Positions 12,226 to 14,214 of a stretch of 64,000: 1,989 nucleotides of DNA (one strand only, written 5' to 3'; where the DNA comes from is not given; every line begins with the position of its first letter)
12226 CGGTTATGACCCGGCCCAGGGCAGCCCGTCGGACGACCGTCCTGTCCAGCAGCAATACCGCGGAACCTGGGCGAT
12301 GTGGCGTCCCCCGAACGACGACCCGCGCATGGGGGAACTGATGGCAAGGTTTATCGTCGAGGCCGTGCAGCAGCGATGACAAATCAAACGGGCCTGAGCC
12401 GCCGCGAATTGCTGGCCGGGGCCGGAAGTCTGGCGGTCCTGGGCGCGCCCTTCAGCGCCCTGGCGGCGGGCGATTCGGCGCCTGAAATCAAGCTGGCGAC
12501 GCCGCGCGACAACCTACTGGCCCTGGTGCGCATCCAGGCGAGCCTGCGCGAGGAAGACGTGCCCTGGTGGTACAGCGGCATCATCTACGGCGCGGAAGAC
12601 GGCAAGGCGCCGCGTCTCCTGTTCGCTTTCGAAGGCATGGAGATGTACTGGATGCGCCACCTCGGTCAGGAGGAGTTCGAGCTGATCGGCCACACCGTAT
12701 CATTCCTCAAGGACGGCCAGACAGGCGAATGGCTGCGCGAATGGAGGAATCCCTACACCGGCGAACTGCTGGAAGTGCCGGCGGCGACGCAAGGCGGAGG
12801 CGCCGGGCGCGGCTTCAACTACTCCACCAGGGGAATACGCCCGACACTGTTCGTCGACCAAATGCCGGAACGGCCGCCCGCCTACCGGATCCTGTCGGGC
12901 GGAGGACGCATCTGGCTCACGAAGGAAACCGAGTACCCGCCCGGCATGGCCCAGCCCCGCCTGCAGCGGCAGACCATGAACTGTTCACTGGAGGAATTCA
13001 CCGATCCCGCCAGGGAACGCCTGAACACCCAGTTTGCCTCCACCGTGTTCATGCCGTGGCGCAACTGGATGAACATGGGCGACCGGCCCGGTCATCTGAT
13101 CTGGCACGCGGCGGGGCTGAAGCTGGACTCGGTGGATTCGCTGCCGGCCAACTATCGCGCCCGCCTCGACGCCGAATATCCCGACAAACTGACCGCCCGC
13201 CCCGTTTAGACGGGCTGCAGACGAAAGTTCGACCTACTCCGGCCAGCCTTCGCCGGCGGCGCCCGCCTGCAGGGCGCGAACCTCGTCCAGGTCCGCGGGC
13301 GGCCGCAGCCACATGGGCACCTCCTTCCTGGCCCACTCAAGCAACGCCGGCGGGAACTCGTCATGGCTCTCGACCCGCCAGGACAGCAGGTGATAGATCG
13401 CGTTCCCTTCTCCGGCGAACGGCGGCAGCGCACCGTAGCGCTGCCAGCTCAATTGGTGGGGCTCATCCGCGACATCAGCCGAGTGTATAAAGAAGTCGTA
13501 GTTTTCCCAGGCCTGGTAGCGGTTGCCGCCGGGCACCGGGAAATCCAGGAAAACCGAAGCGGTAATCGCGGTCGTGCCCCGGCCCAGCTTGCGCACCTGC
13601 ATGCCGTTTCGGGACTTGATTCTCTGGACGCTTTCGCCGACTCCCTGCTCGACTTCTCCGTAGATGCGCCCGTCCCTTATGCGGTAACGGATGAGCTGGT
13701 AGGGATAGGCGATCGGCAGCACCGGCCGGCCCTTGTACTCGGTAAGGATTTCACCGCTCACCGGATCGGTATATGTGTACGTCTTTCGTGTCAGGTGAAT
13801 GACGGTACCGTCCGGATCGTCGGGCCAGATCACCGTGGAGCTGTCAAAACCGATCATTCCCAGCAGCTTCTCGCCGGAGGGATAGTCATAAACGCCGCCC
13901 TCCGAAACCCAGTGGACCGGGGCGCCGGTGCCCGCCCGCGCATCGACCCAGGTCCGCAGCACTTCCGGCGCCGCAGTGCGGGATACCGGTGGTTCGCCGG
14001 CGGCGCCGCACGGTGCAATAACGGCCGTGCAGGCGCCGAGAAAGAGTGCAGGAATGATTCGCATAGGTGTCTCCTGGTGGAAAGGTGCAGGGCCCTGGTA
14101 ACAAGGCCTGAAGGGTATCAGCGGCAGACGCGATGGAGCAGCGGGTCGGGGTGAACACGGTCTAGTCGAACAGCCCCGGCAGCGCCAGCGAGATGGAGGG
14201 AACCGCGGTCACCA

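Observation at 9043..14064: Uncharacterised envelope cluster: FAD-linked oxidase, secreted chelatase-like protein, Tat-DUF1838, plus a convergent DUF1838 lipoprotein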

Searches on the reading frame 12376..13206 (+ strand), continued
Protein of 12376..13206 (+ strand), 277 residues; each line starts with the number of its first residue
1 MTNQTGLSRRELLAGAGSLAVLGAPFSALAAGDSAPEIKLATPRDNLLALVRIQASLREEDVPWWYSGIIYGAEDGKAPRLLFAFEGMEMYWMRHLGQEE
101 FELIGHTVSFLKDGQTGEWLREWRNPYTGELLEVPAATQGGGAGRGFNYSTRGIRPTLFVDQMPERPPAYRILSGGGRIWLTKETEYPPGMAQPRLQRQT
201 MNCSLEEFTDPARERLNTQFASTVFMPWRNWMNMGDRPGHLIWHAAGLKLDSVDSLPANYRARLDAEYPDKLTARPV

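Call 63: search_protein_families(library=pfam, proteins=[L106:1094-2095:-, L106:2082-3131:-, L106:3624-4166:+, L106:4275-4796:+, L106:7935-8633:-, L106:8897-9451:+, L106:9955-10953:+, L138:2978-3856:+, L138:3887-4741:+, L138:4749-5528:+], max_evalue=0.0001)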
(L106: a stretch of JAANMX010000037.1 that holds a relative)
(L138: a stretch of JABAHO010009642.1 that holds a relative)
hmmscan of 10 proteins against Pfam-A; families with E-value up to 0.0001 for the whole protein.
L106:1094-2095:- (333 aa): 3 families
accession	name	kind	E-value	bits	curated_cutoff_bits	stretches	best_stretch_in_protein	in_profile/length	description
PF00106.31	adh_short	-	8.8e-28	97.5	26.6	1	58-254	2-188/195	short chain dehydrogenase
PF13561.12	adh_short_C2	-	3e-16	60.2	27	1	63-259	1-187/236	Enoyl-(Acyl carrier protein) reductase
PF01370.27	Epimerase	-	4.9e-07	29.8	20.9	1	59-238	1-164/240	NAD dependent epimerase/dehydratase family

L106:2082-3131:- (349 aa): 2 families
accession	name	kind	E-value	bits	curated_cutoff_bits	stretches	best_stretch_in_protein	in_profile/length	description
PF00106.31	adh_short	-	1.4e-24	87.1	26.6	1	64-265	2-193/195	short chain dehydrogenase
PF13561.12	adh_short_C2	-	2.8e-13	50.4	27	1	69-280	1-202/236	Enoyl-(Acyl carrier protein) reductase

L106:3624-4166:+ (180 aa): 0 families

L106:4275-4796:+ (173 aa): 0 families

L106:7935-8633:- (232 aa): 0 families

L106:8897-9451:+ (184 aa): 2 families
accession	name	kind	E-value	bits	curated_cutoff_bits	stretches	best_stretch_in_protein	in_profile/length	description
PF01569.27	PAP2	-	4.1e-21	75.5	27.2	1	72-180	3-123/130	PAP2 superfamily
PF14378.12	PAP2_3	-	2.5e-10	40.9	27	1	113-175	124-188/190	PAP2 superfamily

L106:9955-10953:+ (332 aa): 1 family
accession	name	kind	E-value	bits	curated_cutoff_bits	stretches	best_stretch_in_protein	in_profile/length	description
PF05235.19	CHAD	-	1.2e-11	45.5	25.6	1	20-241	4-227/228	CHAD domain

L138:2978-3856:+ (292 aa): 1 family
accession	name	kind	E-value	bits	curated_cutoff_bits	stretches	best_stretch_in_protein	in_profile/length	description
PF00300.27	His_Phos_1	-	4.1e-18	66.2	21.7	2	181-279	96-193/194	Histidine phosphatase superfamily (branch 1)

L138:3887-4741:+ (284 aa): 2 families
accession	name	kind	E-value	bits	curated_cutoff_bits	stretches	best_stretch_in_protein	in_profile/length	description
PF00561.26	Abhydrolase_1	-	2.9e-12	47.2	25.8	1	33-243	1-212/245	alpha/beta hydrolase fold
PF12697.13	Abhydrolase_6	-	8.3e-09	36.9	26.3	1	35-259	1-195/217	Alpha/beta hydrolase family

L138:4749-5528:+ (259 aa): 3 families
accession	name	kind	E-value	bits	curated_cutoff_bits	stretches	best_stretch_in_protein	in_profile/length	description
PF00106.31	adh_short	-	7.3e-54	182.7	26.6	1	18-221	1-187/195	short chain dehydrogenase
PF13561.12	adh_short_C2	-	1.9e-48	165.6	27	1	24-225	1-185/236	Enoyl-(Acyl carrier protein) reductase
PF08659.16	KR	-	7.8e-10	39.4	22.6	1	21-195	4-161/180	KR domain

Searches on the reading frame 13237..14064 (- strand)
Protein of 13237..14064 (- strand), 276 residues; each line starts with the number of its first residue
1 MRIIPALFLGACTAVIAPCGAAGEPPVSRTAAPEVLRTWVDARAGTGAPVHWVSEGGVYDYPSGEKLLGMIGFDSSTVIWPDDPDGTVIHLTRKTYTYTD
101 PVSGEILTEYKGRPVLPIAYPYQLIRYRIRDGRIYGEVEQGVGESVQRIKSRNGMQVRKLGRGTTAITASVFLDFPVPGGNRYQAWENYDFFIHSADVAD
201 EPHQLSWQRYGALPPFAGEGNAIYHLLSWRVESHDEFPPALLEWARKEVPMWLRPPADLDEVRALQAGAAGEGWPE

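Call 3: search_protein_families(library=pfam, proteins=[window:13237-14064:-], max_evalue=0.01)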
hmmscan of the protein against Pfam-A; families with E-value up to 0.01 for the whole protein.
window:13237-14064:- (276 aa): 1 family
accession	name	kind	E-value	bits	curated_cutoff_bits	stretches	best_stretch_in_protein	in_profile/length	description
PF08894.16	DUF1838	-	1.3e-09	38.7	25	1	63-261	17-218/232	Protein of unknown function (DUF1838)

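Call 4: search_protein_families(library=ncbifam, proteins=[window:13237-14064:-], max_evalue=0.01)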
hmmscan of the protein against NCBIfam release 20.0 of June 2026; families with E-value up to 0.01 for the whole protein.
window:13237-14064:- (276 aa): 0 families

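Call 12: search_solved_structures(query=window:13237-14064:-, max_evalue=10)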
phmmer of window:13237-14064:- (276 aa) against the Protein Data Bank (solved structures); distinct sequences matched with E-value up to 10: 0.

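Call 65: search_protein_representatives(protein=window:13237-14064:-)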
Query: 276 residues. Proteins with E-value up to 0.001 (for the whole library): 152; up to 1e-10: 108; up to 1e-30: 29. The best 150 are listed.
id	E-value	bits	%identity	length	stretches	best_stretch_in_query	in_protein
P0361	1.4e-114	398.7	65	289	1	12-275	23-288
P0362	1.7e-69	250.7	55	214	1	4-196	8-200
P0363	7.5e-66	238.7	51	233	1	54-274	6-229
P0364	1.0e-59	218.6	50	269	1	34-268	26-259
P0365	5.1e-56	206.4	63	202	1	29-178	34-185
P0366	1.6e-54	201.5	45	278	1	8-267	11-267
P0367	6.3e-54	199.5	73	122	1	155-275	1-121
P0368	6.5e-53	196.2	76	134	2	1-80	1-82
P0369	2.1e-51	191.3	63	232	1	106-237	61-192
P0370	1.0e-50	189.0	57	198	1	7-155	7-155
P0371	2.3e-44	168.1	40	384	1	34-268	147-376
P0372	5.9e-43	163.5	40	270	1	33-266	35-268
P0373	4.6e-42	160.6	65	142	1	8-118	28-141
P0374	5.5e-41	157.1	46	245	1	54-225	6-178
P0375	6.8e-40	153.5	38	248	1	37-268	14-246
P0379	1.7e-38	148.9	40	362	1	33-268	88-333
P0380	1.5e-36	142.5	36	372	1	36-267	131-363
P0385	2.2e-33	132.1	36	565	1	25-268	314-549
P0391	2.0e-30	122.4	36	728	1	36-256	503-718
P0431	3.5e-19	85.5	34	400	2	134-264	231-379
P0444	5.9e-17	78.2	37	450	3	84-195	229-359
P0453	4.0e-14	68.9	33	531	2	133-271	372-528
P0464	3.2e-12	62.6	28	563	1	35-257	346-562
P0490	7.8e-07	44.9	27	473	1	19-262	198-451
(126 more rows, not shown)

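Call 66: search_protein_families(library=pfam, proteins=[P0385, P0391, P0464, P0453, P0490, P0444, P0371, P0379, P0380, P0431], max_evalue=0.001)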
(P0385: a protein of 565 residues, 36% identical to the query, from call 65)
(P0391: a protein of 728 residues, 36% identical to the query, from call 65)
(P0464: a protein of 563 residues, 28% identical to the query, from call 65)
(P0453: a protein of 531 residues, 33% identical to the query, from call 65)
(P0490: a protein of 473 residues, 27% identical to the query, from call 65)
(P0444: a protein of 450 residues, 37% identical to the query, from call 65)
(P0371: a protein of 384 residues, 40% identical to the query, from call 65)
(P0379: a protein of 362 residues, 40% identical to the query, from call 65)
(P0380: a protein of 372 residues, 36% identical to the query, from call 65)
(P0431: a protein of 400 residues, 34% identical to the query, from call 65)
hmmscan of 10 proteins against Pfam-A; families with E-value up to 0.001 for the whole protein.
P0385 (565 aa): 1 family
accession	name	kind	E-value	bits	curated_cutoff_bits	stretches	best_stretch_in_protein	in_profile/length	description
PF08894.16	DUF1838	-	2.1e-06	28.1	25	1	355-542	22-218/232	Protein of unknown function (DUF1838)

P0391 (728 aa): 0 families

P0464 (563 aa): 0 families

P0453 (531 aa): 0 families

P0490 (473 aa): 2 families
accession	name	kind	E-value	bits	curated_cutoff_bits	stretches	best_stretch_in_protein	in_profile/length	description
PF08894.16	DUF1838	-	6.6e-48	163.9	25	1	230-462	5-229/232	Protein of unknown function (DUF1838)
PF06206.17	CpeT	-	6.2e-33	114.6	21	1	25-198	2-174/181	CpeT/CpcT family (DUF1001)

P0444 (450 aa): 1 family
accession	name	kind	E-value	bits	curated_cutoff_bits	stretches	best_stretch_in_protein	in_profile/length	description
PF08894.16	DUF1838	-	2e-05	25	25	0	386-444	154-218/232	Protein of unknown function (DUF1838)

P0371 (384 aa): 1 family
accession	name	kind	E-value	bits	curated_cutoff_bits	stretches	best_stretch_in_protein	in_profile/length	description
PF08894.16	DUF1838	-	6.2e-09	36.4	25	1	169-371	9-220/232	Protein of unknown function (DUF1838)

P0379 (362 aa): 1 family
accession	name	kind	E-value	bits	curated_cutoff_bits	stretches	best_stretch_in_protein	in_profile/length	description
PF08894.16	DUF1838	-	2.2e-05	24.8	25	0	241-329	125-221/232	Protein of unknown function (DUF1838)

P0380 (372 aa): 1 family
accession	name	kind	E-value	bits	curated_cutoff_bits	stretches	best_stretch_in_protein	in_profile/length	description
PF08894.16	DUF1838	-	2.1e-10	41.3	25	1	160-357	21-218/232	Protein of unknown function (DUF1838)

P0431 (400 aa): 1 family
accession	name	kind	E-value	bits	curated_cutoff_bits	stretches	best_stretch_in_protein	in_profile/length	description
PF08894.16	DUF1838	-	1.8e-11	44.7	25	1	290-377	124-219/232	Protein of unknown function (DUF1838)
